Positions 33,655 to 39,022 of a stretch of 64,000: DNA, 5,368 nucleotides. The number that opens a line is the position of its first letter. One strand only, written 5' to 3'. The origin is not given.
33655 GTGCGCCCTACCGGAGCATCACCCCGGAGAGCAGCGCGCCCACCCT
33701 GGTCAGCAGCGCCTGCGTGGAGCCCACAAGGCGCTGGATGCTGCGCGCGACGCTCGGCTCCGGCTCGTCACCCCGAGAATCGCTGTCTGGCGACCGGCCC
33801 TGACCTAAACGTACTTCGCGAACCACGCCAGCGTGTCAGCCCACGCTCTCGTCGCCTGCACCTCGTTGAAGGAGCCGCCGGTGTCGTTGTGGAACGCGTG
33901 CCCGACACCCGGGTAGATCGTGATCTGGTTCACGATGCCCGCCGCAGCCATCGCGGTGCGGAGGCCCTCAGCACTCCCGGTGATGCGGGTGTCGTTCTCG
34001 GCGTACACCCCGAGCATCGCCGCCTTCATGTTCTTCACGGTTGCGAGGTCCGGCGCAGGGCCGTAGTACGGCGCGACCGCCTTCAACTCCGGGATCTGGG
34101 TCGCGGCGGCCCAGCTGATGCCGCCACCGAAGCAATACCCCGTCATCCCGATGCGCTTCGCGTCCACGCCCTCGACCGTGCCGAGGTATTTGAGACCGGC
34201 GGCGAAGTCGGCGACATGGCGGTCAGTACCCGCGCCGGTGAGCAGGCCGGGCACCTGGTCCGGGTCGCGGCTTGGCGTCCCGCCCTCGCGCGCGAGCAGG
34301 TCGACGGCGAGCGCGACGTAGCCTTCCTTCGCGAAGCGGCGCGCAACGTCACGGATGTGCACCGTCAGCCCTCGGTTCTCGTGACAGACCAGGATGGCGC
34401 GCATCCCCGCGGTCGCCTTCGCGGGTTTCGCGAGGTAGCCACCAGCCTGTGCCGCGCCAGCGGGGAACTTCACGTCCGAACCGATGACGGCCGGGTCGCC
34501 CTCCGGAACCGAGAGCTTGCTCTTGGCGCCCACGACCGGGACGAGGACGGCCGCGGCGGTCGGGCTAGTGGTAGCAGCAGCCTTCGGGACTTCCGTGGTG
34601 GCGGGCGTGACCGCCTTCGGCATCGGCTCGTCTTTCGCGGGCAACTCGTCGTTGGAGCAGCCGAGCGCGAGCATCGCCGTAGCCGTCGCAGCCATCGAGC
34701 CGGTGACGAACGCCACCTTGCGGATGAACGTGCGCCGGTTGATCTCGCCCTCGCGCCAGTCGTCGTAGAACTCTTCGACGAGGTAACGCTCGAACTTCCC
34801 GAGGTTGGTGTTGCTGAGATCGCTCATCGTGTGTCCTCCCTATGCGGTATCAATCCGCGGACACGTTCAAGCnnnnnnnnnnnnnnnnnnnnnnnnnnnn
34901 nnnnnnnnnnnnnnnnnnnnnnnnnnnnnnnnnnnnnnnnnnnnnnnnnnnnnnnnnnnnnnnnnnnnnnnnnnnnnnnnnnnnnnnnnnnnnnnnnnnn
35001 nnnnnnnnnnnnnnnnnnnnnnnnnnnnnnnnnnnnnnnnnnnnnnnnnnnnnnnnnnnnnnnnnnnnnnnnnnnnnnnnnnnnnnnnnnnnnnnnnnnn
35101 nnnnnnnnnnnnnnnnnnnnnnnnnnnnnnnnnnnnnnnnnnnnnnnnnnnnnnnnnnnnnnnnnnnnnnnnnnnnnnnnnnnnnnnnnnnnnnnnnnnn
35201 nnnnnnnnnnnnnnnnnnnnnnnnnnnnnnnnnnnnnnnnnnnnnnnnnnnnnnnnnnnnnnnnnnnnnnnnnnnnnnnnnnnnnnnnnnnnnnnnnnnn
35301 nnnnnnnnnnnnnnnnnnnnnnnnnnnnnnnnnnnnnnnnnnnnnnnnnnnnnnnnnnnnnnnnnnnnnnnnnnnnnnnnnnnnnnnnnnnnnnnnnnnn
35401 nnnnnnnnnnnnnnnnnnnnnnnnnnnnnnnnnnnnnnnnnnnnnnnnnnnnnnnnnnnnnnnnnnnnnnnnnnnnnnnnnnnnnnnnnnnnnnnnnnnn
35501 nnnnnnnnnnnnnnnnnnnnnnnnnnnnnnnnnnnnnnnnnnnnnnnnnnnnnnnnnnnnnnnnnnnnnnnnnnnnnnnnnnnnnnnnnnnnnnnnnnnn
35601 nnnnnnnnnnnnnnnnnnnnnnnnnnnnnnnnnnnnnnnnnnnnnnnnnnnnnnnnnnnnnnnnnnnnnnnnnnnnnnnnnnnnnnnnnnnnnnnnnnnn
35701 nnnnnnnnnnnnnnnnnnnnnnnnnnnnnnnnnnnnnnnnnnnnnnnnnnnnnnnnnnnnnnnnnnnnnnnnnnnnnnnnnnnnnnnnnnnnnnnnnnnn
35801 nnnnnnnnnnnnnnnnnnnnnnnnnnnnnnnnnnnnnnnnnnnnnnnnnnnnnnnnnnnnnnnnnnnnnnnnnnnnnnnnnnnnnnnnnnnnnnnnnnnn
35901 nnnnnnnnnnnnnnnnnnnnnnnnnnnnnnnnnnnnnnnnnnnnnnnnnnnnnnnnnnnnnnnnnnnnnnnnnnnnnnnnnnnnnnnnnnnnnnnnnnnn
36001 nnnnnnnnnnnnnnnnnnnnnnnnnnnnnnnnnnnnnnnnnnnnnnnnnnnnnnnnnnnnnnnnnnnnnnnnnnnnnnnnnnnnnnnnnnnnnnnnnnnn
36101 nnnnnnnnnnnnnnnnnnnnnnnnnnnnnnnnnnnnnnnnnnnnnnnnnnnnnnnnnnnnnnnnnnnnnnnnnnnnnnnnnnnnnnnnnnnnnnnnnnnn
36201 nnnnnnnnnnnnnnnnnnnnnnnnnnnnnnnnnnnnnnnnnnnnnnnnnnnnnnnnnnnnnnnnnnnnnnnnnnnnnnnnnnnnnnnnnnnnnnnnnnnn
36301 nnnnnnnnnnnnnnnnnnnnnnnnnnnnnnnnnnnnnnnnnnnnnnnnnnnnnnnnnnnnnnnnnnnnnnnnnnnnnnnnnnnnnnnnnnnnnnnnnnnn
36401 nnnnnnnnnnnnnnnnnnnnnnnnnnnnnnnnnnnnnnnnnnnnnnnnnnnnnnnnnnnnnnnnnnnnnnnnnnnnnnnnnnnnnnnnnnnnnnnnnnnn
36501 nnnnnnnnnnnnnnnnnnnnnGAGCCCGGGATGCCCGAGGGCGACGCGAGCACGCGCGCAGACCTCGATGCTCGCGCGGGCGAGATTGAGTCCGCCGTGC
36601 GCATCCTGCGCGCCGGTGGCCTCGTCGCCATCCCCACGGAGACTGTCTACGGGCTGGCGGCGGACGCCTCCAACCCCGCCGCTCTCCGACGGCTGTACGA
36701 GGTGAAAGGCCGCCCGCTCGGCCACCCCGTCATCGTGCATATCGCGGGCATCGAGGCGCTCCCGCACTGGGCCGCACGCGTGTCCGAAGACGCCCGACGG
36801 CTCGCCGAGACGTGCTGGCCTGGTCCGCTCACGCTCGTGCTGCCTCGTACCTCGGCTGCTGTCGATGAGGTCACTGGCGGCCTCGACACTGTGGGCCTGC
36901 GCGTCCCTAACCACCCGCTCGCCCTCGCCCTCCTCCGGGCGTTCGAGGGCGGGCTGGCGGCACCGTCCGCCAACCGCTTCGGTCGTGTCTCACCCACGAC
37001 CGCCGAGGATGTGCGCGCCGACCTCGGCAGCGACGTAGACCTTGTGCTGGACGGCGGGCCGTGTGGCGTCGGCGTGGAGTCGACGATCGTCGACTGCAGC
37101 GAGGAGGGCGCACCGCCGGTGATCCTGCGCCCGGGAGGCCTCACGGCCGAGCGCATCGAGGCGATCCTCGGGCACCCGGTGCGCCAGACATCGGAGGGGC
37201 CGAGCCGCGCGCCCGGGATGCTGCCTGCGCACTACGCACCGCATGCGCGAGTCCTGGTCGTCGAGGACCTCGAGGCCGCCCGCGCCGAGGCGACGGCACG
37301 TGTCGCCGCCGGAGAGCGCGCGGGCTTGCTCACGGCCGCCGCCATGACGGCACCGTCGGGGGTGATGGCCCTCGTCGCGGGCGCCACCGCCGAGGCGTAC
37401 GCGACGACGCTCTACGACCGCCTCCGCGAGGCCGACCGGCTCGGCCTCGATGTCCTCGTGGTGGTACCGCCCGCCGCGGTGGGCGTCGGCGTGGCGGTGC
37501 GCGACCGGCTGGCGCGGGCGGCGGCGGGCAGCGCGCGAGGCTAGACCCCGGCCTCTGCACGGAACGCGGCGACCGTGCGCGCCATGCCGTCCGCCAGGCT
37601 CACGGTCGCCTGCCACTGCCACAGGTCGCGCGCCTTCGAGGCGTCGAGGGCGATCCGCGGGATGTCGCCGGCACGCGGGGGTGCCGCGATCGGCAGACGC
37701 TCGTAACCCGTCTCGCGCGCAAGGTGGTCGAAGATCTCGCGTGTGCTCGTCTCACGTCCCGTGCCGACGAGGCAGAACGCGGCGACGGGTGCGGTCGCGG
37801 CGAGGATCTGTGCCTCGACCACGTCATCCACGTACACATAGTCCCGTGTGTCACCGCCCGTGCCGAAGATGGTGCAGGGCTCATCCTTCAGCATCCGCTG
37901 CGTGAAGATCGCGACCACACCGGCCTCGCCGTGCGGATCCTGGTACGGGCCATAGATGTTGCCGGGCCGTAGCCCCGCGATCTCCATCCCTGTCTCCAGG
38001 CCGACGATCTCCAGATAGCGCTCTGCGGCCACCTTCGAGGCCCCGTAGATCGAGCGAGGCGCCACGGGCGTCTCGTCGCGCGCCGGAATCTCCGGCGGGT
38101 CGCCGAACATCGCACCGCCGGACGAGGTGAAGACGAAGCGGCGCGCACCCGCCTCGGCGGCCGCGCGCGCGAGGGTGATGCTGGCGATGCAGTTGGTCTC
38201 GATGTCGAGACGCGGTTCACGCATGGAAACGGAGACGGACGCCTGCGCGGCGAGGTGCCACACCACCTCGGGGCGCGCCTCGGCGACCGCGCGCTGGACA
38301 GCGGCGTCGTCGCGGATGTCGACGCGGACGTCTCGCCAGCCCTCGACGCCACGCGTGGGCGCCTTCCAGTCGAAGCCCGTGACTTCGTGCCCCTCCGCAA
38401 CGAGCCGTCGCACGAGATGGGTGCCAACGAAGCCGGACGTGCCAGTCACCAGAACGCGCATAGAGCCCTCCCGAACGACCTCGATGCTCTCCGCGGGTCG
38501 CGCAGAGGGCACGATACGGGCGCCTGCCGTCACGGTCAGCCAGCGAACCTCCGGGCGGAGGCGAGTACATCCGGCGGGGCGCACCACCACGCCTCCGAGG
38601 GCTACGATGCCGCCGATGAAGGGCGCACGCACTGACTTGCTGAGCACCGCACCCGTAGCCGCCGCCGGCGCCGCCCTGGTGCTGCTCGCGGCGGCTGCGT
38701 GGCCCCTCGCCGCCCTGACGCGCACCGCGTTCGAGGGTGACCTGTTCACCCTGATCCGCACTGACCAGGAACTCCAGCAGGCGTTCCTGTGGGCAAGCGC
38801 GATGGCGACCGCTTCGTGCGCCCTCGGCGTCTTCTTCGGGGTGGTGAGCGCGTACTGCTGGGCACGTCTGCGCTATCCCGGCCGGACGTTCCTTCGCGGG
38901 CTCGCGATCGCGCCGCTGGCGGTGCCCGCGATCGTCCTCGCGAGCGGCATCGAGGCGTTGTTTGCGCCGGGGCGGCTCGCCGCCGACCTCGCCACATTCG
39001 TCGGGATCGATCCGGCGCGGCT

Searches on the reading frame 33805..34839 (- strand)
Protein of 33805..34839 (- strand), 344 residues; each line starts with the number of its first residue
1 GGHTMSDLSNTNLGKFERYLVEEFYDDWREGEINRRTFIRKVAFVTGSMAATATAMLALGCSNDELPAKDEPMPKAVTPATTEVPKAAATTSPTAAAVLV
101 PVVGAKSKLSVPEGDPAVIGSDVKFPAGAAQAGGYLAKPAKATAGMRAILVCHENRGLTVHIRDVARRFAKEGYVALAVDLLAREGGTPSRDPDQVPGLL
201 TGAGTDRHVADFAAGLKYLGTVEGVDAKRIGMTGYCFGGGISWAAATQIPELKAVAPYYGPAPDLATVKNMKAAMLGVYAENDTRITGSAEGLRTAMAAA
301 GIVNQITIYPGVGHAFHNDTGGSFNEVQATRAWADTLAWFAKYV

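Call 33: search_protein_families(library=pfam, proteins=[window:33805-34839:-], max_evalue=0.0001)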
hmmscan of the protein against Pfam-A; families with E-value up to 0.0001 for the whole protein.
window:33805-34839:- (344 aa): 5 families
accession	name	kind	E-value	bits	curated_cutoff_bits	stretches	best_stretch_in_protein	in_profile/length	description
PF01738.24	DLH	-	3.8e-49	167.7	21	1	134-343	3-216/217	Dienelactone hydrolase family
PF12740.14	PETase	-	1.3e-08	35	28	1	108-284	17-180/263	PET hydrolase-like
PF00326.27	Peptidase_S9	-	4.4e-07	30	22.6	0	206-252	42-88/213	Prolyl oligopeptidase family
PF02129.25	Peptidase_S15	-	8.3e-06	26.1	23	1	167-260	45-128/262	X-Pro dipeptidyl-peptidase (S15 family)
PF08840.17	BAAT_C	-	9.9e-05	22.9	20.9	0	212-293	6-87/210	BAAT / Acyl-CoA thioester hydrolase C terminal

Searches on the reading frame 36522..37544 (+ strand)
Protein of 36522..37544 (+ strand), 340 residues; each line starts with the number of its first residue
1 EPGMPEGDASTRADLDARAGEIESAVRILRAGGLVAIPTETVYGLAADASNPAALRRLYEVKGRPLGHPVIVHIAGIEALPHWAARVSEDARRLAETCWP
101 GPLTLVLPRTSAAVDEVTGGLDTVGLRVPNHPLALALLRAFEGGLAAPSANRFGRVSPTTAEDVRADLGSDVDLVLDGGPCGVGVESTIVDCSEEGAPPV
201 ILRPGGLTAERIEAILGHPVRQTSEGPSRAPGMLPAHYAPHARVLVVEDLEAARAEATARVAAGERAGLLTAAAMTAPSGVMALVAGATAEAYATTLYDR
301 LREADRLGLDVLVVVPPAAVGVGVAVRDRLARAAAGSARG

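Call 33: search_protein_families(library=pfam, proteins=[window:36522-37544:+], max_evalue=0.0001)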
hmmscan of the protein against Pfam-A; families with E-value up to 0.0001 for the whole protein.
window:36522-37544:+ (340 aa): 2 families
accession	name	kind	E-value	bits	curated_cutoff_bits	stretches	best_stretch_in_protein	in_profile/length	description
PF01300.24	Sua5_yciO_yrdC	-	4.2e-59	199.5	25.1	1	28-205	2-178/178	Telomere recombination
PF03481.19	Sua5_C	-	3.8e-23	83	22.9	1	208-335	2-136/136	Threonylcarbamoyl-AMP synthase, C-terminal domain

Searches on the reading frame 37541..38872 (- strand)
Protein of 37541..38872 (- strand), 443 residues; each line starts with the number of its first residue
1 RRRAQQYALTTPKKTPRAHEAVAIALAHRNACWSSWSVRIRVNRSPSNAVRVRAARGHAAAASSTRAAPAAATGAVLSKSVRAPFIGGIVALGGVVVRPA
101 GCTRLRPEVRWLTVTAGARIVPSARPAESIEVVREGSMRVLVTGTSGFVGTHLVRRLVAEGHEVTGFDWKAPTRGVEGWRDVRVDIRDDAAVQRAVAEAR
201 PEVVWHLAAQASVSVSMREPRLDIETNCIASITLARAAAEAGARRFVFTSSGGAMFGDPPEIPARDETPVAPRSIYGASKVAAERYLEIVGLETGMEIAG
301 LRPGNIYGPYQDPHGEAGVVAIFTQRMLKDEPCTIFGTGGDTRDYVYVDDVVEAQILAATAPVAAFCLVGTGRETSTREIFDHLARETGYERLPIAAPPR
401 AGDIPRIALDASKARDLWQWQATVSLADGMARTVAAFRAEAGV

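Call 31: search_protein_families(library=pfam, proteins=[window:37541-38872:-], max_evalue=0.0001)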
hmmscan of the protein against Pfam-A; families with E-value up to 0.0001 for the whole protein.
window:37541-38872:- (443 aa): 7 families
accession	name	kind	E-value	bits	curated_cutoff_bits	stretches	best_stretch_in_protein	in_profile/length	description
PF01370.27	Epimerase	-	3e-58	197.5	20.9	1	140-363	1-229/240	NAD dependent epimerase/dehydratase family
PF16363.11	GDP_Man_Dehyd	-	3.4e-47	162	27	1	141-432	1-331/332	GDP-mannose 4,6 dehydratase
PF04321.23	RmlD_sub_bind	-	1.6e-19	70.5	27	1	138-288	1-137/287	RmlD substrate binding domain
PF01073.25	3Beta_HSD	-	8.4e-19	68.1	22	1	141-360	1-230/280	3-beta hydroxysteroid dehydrogenase/isomerase family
PF02719.21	Polysacc_synt_2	-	1.1e-11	44.9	20.2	1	184-335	61-194/293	Polysaccharide biosynthesis protein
PF13460.12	NAD_binding_10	-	1.7e-10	41.5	27.2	1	144-294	1-134/184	NAD(P)H-binding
PF07993.18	NAD_binding_4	-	1.1e-07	31.7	20.1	0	202-318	90-214/258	Male sterility protein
